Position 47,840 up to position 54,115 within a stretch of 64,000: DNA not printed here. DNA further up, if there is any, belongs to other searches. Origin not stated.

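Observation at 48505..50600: Repeated FISUMP-type (Bacteroidota/Fibrobacter surface lipoprotein) modules inside a 1,991-aa tail protein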

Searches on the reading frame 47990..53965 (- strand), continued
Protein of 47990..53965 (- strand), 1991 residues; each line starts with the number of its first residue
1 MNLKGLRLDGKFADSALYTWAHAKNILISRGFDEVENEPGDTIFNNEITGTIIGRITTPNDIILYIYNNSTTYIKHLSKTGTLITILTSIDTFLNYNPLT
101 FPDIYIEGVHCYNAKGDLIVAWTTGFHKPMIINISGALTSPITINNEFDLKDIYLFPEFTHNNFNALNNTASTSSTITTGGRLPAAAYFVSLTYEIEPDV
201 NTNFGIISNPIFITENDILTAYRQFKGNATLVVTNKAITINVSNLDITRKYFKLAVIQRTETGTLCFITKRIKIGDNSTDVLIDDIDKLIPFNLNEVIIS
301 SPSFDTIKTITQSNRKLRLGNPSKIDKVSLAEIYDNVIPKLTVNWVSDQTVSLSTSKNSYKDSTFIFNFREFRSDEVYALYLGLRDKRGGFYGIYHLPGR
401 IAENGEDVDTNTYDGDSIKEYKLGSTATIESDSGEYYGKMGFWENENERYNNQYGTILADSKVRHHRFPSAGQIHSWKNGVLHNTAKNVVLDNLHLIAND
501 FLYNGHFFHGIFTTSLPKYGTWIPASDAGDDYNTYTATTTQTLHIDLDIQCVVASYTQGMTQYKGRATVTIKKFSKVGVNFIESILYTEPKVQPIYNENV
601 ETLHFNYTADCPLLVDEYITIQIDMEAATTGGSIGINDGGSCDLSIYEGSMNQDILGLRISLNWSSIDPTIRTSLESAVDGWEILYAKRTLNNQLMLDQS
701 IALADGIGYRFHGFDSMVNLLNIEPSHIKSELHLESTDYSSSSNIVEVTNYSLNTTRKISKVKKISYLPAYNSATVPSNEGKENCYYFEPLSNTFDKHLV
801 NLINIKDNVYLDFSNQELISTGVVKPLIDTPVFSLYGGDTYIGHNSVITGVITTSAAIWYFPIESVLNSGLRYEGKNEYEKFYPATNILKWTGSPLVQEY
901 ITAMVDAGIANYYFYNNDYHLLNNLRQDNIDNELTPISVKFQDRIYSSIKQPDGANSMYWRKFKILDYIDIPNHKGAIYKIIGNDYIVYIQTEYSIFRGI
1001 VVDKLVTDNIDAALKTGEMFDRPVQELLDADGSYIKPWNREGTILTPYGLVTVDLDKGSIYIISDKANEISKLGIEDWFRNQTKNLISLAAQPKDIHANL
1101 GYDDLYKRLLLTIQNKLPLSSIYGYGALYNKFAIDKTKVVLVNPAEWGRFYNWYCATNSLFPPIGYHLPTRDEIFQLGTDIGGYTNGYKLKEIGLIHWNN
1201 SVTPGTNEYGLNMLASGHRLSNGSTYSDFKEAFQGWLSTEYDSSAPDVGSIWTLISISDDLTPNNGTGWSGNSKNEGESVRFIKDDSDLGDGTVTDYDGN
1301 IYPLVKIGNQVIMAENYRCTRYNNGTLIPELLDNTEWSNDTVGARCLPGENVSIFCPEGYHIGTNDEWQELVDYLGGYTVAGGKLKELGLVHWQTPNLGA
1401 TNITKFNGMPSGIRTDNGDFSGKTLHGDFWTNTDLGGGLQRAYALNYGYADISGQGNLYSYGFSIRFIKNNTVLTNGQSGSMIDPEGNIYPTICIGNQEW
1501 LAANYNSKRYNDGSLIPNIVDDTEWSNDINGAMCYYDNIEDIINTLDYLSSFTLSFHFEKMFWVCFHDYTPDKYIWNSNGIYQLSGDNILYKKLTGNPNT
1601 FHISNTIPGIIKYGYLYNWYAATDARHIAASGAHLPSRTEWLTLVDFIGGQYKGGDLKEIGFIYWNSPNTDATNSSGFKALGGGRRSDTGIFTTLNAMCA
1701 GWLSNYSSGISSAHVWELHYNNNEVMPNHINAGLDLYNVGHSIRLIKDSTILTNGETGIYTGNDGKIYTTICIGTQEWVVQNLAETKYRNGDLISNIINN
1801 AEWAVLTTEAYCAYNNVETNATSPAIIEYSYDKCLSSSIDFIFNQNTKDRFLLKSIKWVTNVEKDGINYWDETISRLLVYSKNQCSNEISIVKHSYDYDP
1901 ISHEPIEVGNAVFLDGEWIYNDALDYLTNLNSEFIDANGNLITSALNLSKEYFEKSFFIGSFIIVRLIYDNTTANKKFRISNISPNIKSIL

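Call 16: search_protein_families(library=pfam, proteins=[P0004, P0008, P0015, P0018, P0036, P0030, P0039], max_evalue=0.01)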
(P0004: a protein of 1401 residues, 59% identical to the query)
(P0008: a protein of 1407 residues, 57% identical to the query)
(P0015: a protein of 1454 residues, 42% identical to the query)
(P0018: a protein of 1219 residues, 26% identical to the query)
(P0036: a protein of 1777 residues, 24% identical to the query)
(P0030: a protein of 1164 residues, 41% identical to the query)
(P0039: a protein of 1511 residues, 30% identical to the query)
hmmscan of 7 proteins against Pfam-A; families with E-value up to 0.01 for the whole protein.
P0004 (1401 aa): 1 family
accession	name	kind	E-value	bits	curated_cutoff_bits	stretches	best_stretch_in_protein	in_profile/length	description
PF16190.11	E1_FCCH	-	0.0062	17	29.5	0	1132-1152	6-26/70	Ubiquitin-activating enzyme E1 FCCH domain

P0008 (1407 aa): 1 family
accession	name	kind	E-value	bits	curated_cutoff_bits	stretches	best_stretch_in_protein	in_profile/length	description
PF16190.11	E1_FCCH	-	0.0017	18.8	29.5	0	348-400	2-57/70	Ubiquitin-activating enzyme E1 FCCH domain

P0015 (1454 aa): 0 families

P0018 (1219 aa): 2 families
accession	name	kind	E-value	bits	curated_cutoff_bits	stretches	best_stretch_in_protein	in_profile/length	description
PF25731.1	crAss_MUZ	-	7.9e-11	41.2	27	2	7-336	10-322/1224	Crassvirus muzzle protein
PF25729.1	crAss_MUZ_C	-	4e-05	24.4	27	1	1071-1148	11-78/83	Crassvirus muzzle protein C-terminal domain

P0036 (1777 aa): 4 families
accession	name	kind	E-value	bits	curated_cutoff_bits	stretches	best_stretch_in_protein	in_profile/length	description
PF00028.23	Cadherin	-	1.2e-17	64.5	28.8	3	1171-1253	2-90/93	Cadherin domain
PF19404.4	DUF5977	-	8.4e-17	62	25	1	1713-1777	1-65/65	Family of unknown function (DUF5977)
PF17803.7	Cadherin_4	-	2.3e-06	28.4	25.1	1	1153-1218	2-69/71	Bacterial cadherin-like domain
PF17963.7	Big_9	-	8e-05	23.9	23.6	1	1162-1253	1-88/89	Bacterial Ig domain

P0030 (1164 aa): 7 families
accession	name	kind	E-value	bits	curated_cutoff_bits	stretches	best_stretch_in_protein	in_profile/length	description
PF09603.15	Fib_succ_major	-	3.6e-72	243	33.9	2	236-419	1-187/187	Fibrobacter succinogenes major domain (Fib_succ_major)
PF18962.6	Por_Secre_tail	-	1e-10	42.2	27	1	79-152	1-74/75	Secretion system C-terminal sorting domain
PF02369.22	Big_1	-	5.7e-08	33.2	34.9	1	918-983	20-83/93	Bacterial Ig-like domain (group 1)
PF17789.7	MG4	-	0.00019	22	24.7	1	916-983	15-80/95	Macroglobulin domain MG4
PF09134.16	Invasin_D3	-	0.00023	22.1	33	1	917-977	22-81/98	Invasin, domain 3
PF07603.17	Lcl_C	-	0.0012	19.5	34.9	0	304-419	39-117/117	Lcl C-terminal domain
PF15958.10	DUF4761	-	0.0077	16.8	27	0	990-1036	17-63/105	Domain of unknown function (DUF4761)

P0039 (1511 aa): 6 families
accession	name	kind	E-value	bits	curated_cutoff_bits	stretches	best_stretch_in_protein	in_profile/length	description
PF09603.15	Fib_succ_major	-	2.6e-71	240.2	33.9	2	322-529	1-187/187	Fibrobacter succinogenes major domain (Fib_succ_major)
PF16410.10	DUF5018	-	3.6e-26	92.3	38.2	5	1027-1120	122-207/352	Domain of unknown function (DUF5018)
PF22243.2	DUF5018-rel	-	2.6e-25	89.3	28.1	4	782-836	62-115/115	DUF5018-related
PF18962.6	Por_Secre_tail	-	5.8e-13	49.4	27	1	1436-1500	1-66/75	Secretion system C-terminal sorting domain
PF13573.12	SprB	-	1.7e-05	24.8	28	1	244-276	5-37/37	SprB repeat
PF16458.10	Beta-prism_lec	-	0.0038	17.9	25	0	769-836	61-126/131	Beta-prism lectin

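Call 22: search_solved_structures(query=A1, max_evalue=1, show_alignments=1)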
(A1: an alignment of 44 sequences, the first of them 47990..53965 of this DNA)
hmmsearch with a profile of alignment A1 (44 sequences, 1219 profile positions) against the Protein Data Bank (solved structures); distinct sequences matched with E-value up to 1: 2.
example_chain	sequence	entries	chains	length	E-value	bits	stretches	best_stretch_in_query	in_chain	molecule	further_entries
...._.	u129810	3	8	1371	2e-51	178.2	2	5-382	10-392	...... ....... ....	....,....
7c2f_B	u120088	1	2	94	0.89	10.4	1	897-944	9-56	Gelsolin-like domain-containing protein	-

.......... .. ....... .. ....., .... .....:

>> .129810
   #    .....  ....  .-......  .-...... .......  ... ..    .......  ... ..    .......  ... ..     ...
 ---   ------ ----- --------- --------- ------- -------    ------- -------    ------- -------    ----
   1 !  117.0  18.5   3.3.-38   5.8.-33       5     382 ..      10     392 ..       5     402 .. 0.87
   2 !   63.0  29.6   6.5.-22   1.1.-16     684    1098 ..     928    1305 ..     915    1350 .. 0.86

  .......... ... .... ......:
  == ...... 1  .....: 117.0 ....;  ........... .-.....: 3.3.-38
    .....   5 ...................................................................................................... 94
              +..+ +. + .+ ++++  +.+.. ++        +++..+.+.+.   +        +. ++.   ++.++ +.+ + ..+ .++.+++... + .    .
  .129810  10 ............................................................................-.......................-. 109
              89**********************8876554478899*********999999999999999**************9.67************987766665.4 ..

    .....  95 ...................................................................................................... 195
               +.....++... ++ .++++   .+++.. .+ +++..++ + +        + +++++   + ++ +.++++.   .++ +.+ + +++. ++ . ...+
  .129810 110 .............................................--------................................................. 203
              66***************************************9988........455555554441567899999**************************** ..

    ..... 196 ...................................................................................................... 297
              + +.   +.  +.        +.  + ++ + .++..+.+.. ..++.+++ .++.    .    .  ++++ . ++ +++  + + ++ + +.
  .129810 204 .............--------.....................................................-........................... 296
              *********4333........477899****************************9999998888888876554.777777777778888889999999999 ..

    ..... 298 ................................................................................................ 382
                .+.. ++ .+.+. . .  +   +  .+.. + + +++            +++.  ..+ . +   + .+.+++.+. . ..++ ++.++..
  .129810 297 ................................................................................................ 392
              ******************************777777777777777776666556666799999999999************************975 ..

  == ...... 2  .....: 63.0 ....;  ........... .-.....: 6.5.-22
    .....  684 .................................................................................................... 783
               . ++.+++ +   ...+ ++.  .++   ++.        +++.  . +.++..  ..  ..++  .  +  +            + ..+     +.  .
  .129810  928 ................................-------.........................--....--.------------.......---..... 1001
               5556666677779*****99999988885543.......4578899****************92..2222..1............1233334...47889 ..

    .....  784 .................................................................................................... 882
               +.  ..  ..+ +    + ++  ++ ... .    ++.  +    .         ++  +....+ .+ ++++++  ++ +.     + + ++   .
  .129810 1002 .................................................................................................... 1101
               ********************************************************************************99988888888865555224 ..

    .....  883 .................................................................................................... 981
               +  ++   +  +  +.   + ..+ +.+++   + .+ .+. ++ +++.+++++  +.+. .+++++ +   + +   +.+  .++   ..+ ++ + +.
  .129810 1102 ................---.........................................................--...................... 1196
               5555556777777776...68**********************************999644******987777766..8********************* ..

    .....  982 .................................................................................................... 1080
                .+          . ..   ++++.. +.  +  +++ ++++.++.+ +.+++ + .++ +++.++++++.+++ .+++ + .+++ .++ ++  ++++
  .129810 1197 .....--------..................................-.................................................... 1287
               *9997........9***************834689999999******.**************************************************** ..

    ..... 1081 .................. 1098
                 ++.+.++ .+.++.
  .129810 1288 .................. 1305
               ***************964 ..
